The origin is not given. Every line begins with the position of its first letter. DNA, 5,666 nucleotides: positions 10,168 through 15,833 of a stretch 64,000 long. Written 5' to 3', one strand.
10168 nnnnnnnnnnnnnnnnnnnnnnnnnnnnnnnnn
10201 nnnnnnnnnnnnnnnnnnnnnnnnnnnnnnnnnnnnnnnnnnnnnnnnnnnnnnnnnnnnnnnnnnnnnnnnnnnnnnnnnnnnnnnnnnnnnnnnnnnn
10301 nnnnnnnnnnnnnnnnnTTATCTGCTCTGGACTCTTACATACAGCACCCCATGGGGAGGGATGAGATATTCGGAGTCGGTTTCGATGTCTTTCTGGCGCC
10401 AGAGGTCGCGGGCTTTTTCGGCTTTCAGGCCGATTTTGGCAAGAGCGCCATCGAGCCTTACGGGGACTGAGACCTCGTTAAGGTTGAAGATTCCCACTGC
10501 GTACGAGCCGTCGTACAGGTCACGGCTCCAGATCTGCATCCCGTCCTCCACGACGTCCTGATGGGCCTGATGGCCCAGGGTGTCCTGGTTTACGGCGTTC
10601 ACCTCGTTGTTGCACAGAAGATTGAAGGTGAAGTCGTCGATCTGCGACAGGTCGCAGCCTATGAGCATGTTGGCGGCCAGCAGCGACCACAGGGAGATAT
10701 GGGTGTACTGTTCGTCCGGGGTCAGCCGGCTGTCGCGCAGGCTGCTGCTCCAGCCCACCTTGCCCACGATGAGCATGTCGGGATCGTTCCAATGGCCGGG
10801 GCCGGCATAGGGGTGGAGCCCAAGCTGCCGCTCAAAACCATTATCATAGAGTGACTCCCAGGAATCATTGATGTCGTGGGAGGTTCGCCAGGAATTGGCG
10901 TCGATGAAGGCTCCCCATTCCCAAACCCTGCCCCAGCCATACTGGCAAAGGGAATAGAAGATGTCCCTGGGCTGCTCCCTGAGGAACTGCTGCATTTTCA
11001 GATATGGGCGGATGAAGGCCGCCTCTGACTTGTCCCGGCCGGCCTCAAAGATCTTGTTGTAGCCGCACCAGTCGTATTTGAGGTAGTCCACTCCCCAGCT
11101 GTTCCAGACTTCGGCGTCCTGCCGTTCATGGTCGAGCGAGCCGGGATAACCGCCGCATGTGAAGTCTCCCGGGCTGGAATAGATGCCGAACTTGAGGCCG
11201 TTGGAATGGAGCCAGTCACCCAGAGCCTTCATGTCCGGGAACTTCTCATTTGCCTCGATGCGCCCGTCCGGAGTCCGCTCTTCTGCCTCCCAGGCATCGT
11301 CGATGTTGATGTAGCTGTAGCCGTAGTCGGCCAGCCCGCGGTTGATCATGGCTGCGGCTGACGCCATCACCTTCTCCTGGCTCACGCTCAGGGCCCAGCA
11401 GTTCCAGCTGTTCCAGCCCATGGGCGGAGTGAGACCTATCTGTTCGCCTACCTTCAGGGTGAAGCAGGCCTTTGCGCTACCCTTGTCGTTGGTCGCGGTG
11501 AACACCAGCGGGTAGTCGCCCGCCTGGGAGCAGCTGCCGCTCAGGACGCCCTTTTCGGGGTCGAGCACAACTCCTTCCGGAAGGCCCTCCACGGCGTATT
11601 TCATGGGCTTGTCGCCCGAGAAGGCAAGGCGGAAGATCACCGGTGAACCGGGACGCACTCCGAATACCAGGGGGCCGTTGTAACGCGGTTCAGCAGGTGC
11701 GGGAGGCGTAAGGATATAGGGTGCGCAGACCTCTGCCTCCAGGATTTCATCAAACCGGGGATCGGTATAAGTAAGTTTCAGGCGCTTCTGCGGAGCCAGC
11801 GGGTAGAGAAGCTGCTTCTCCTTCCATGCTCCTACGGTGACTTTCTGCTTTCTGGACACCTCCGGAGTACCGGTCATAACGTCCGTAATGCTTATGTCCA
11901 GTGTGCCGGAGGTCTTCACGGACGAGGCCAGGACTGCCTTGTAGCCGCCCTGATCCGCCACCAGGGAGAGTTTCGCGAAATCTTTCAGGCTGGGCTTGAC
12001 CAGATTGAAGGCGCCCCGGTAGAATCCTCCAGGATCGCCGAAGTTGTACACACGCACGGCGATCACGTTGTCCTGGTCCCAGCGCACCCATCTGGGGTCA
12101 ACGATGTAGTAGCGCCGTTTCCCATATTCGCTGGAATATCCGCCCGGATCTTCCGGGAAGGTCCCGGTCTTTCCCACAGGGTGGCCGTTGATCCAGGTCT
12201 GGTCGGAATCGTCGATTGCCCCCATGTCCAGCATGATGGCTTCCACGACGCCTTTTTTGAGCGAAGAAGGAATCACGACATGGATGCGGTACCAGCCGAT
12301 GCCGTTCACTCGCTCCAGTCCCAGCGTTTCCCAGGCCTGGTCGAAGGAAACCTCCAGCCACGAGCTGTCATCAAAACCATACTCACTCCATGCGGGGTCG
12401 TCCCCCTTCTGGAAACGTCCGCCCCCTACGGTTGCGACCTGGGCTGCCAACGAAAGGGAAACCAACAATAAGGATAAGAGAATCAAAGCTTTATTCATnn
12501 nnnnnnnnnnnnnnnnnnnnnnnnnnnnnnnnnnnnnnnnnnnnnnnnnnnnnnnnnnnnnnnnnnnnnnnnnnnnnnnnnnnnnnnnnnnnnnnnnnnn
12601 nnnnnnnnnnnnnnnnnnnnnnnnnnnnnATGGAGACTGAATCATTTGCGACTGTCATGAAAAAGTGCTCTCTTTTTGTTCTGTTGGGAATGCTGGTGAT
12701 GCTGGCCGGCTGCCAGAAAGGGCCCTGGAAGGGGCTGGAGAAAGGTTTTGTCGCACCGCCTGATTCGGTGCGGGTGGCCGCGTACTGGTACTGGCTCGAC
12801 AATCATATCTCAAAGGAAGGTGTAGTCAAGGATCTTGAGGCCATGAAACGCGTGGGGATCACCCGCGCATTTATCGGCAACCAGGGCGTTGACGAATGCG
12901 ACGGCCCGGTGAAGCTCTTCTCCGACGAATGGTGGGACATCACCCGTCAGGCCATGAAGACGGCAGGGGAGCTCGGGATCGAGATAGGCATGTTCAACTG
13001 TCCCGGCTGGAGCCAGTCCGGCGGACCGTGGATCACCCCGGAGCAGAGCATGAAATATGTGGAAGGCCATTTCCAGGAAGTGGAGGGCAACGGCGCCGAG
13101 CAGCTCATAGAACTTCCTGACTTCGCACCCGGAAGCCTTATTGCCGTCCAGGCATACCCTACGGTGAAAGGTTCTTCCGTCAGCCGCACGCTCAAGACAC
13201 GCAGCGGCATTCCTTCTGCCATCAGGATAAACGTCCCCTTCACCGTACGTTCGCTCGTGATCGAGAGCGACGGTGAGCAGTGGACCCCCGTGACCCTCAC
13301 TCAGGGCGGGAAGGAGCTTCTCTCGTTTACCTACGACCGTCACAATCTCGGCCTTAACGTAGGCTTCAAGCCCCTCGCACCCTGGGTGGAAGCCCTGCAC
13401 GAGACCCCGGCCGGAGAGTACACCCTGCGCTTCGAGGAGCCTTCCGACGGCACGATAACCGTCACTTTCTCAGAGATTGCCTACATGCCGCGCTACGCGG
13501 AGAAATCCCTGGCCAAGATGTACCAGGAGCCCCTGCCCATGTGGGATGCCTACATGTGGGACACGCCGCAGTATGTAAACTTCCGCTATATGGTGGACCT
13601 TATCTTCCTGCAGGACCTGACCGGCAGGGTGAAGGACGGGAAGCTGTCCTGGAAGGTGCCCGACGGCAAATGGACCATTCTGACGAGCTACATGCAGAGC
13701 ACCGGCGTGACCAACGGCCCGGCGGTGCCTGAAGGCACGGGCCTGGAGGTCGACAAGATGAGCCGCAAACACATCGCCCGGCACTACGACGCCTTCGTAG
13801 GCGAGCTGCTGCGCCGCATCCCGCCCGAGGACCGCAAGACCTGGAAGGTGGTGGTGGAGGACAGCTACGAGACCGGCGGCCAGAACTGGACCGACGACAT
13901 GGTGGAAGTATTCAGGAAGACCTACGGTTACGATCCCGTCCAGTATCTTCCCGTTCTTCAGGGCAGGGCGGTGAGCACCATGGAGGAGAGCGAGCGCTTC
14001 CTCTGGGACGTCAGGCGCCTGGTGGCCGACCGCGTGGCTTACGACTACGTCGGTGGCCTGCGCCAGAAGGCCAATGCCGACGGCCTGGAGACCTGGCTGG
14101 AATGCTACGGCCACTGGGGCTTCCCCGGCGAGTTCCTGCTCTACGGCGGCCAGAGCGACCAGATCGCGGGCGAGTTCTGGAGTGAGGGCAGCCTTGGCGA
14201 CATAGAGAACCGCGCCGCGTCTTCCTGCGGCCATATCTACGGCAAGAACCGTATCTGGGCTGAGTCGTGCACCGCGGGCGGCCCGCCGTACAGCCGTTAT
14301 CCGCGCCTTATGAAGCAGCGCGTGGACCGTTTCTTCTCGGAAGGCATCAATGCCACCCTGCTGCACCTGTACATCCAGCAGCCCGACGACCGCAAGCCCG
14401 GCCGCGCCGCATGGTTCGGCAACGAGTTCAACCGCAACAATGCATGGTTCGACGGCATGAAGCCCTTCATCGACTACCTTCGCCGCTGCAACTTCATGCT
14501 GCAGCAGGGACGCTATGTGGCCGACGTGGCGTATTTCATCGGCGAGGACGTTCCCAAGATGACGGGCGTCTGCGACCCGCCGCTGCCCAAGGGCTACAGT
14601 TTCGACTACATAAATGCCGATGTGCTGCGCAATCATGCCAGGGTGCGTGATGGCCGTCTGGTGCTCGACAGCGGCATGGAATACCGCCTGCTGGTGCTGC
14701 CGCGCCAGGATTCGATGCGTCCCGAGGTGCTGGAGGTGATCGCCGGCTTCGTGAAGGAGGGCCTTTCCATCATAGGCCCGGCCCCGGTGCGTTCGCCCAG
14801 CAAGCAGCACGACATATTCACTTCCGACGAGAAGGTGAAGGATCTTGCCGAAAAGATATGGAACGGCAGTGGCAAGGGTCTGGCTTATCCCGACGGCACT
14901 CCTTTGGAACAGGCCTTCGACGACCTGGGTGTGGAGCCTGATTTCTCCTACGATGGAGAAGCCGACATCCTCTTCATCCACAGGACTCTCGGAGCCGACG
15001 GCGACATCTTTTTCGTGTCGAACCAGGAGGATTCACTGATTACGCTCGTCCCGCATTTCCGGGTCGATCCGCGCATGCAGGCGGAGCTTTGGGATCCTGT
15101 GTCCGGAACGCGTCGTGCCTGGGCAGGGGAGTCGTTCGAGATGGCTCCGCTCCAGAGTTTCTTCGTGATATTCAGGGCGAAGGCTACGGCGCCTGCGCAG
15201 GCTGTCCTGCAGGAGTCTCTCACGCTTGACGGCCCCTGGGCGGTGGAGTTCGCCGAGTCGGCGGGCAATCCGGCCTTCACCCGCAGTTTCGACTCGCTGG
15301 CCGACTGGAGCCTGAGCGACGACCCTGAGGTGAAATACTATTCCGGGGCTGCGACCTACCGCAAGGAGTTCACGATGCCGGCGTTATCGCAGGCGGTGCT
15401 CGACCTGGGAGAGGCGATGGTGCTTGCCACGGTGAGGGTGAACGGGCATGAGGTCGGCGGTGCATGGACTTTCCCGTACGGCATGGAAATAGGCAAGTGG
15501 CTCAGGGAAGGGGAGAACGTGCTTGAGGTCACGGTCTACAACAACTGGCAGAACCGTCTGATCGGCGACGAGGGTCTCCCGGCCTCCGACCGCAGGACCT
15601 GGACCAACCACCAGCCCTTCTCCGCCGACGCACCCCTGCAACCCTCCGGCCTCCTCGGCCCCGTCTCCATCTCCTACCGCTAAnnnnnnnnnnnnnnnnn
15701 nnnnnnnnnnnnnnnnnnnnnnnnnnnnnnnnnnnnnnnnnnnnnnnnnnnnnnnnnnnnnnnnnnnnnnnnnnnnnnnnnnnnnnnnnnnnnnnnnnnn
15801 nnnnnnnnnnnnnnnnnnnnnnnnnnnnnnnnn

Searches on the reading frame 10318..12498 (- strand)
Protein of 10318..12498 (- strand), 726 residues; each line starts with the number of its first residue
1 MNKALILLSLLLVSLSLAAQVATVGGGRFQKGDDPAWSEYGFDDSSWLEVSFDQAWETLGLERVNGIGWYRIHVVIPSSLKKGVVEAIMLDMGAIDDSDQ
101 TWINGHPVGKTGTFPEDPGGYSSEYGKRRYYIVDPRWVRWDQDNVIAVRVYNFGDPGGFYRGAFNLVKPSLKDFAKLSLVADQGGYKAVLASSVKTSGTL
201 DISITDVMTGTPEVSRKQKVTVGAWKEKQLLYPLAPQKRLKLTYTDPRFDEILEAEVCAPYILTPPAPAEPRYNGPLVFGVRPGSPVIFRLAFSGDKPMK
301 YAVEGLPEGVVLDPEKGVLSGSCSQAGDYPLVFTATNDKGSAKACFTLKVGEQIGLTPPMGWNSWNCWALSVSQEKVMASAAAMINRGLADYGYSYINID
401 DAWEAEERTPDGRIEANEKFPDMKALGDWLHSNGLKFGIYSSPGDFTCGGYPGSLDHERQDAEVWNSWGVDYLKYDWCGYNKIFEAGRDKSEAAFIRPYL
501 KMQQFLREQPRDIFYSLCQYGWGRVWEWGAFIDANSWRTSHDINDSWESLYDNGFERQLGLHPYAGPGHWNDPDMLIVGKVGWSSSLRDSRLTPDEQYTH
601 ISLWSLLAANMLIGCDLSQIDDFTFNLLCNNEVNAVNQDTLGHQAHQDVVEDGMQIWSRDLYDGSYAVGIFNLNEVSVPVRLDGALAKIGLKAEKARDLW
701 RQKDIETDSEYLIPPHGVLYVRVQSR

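Call 8: search_protein_families(library=pfam, proteins=[window:10318-12498:-], max_evalue=0.0001)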
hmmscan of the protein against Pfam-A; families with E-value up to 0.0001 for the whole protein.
window:10318-12498:- (726 aa): 3 families
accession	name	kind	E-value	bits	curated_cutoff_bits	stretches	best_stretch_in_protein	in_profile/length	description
PF16499.11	Melibiase_2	-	3.4e-52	178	23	1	357-639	1-284/284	Alpha galactosidase A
PF17801.7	Melibiase_C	-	6.3e-14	52.3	22.9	1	652-722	2-70/71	Alpha galactosidase C-terminal beta sandwich domain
PF05345.18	He_PIG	-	3.6e-07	31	24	1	292-350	24-95/96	Putative Ig domain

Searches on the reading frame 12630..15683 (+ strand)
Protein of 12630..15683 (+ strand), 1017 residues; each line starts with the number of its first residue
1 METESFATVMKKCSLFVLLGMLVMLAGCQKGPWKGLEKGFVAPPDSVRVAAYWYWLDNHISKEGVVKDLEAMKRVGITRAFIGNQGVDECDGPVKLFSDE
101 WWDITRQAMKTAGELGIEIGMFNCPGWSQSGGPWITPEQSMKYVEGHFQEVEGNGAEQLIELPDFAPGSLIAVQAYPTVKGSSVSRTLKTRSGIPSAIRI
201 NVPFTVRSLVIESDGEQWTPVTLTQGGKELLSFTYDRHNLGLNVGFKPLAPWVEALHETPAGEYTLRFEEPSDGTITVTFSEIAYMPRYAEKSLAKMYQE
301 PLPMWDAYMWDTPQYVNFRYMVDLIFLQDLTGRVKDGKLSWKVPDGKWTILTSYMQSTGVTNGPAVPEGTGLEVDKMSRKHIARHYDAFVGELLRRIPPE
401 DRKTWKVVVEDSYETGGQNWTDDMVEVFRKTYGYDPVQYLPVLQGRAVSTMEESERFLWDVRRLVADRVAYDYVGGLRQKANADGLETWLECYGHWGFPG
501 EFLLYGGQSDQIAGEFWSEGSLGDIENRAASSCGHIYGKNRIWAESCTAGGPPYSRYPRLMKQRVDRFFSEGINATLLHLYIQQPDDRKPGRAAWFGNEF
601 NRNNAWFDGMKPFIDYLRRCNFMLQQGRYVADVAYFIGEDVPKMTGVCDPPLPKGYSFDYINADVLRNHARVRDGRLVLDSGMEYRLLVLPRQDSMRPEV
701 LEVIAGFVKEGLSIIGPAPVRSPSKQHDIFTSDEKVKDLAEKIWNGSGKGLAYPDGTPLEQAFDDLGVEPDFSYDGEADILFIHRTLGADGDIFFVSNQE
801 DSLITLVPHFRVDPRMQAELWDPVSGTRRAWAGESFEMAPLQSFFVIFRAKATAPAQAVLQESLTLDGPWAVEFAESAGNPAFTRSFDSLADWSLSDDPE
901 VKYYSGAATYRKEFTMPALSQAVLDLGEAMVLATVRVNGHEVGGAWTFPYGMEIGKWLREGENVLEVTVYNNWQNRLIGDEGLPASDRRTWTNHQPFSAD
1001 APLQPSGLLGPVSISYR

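Call 8: search_protein_families(library=pfam, proteins=[window:12630-15683:+], max_evalue=0.0001)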
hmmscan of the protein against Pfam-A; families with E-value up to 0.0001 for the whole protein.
window:12630-15683:+ (1017 aa): 2 families
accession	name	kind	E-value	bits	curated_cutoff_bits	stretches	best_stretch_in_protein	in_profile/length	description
PF17132.9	Glyco_hydro_106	-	7.7e-191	636.8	29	1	42-828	2-736/743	alpha-L-rhamnosidase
PF22666.2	Glyco_hydro_2_N2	-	6.8e-06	26.7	27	1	907-976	49-124/167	Glycosyl hydrolase 2 galactose-binding domain-like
